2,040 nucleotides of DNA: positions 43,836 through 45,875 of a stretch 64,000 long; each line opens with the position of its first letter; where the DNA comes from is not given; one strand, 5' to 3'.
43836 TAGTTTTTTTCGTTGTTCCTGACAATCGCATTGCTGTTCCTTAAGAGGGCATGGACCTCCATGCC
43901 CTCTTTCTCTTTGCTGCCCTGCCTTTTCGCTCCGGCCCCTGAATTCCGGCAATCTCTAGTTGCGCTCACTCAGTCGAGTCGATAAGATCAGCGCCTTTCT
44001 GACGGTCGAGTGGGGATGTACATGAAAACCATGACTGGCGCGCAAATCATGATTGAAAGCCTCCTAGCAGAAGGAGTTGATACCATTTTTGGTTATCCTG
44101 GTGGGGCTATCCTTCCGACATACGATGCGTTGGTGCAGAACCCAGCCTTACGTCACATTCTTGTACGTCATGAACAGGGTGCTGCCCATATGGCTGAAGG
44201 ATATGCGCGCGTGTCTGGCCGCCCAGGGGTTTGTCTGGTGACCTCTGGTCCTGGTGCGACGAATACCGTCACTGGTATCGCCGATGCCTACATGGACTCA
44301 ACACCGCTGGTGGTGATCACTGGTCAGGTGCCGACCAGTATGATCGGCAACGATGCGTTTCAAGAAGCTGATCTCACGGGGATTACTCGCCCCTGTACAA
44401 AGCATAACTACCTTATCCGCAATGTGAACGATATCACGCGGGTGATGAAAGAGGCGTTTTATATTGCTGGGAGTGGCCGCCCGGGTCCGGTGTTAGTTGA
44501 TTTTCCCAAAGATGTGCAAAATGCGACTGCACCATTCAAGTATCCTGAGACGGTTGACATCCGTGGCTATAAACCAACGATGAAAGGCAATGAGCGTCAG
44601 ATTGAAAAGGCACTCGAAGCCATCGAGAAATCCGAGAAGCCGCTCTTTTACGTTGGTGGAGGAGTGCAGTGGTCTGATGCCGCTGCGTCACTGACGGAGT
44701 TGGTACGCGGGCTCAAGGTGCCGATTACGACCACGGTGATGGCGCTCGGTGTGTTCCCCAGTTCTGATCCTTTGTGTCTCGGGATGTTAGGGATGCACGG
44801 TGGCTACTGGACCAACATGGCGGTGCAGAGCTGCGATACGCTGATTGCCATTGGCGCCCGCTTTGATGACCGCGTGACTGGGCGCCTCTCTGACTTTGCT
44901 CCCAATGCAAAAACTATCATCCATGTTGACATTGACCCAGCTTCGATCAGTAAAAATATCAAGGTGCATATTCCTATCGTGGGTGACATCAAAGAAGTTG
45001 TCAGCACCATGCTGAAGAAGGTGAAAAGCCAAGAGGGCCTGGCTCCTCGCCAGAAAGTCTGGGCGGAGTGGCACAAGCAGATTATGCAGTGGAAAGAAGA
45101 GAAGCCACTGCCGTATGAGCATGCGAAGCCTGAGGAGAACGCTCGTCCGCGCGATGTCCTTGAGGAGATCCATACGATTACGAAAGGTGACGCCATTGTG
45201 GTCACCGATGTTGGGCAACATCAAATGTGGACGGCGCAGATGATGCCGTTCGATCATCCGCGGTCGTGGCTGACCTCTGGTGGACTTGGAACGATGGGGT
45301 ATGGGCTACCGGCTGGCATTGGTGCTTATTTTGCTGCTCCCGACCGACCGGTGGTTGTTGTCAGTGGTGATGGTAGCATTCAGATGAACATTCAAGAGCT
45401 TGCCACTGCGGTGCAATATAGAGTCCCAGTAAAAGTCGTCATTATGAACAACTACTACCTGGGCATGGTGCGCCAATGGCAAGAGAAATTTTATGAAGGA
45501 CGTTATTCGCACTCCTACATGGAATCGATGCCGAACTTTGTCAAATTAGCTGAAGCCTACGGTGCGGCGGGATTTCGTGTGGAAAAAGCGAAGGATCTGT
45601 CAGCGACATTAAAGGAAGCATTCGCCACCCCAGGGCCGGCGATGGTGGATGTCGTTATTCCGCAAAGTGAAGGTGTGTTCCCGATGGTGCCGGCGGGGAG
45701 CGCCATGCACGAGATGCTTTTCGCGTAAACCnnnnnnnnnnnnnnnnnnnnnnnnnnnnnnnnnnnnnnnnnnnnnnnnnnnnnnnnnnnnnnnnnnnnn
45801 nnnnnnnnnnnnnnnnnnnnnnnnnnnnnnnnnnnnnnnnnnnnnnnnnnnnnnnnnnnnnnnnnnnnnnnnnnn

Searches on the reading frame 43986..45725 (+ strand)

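Call 55: search_protein_families(library=ncbifam, proteins=[window:43986-45725:+], max_evalue=1e-30)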
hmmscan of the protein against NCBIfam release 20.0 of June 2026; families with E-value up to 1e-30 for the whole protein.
window:43986-45725:+ (580 aa): 49 families (the best 25 are shown)
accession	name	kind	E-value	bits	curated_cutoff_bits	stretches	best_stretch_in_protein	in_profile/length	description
TIGR00118.1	acolac_lg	equivalog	1.1e-249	829.6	538.35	1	16-578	1-554/557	biosynthetic-type acetolactate synthase large subunit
NF004710.0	PRK06048.1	equivalog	8.8e-245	813.4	976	1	13-578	5-557/561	acetolactate synthase large subunit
NF006319.0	PRK08527.1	equivalog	6.7e-235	780.8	905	1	13-579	1-559/565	acetolactate synthase large subunit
NF006581.0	PRK09107.1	equivalog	1.4e-234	779.9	974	1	13-579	8-574/595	acetolactate synthase 3 large subunit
NF005058.0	PRK06466.1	equivalog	1.8e-226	753.1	951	1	13-579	1-568/574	acetolactate synthase 3 large subunit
NF005651.0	PRK07418.1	subfamily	5.7e-224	744.8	942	1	13-578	16-579/617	acetolactate synthase large subunit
NF005860.0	PRK07789.1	equivalog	4.7e-223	741.9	881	1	12-577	30-597/615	acetolactate synthase large subunit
NF005409.0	PRK06965.1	equivalog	8.1e-223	741.1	1035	1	14-579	19-582/587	acetolactate synthase 3 catalytic subunit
NF005228.0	PRK06725.1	equivalog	1.2e-222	740.2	991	1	13-578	13-565/571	acetolactate synthase large subunit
NF005824.0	PRK07710.1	equivalog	2.7e-222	739.2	976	1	13-577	14-567/573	acetolactate synthase large subunit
NF006525.0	PRK08979.1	equivalog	1.1e-220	733.9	1084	1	13-578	1-565/572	acetolactate synthase 3 large subunit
NF004919.0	PRK06276.1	equivalog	2e-214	713.3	866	1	16-579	1-558/582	acetolactate synthase large subunit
NF005364.0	PRK06882.1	equivalog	1.5e-212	707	1083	1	13-579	1-566/574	acetolactate synthase 3 large subunit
NF005936.0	PRK07979.1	equivalog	1.3e-210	700.6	1080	1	13-578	1-567/574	acetolactate synthase 3 large subunit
NF006524.0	PRK08978.1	equivalog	8.6e-207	687.7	738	1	16-578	1-544/548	acetolactate synthase 2 catalytic subunit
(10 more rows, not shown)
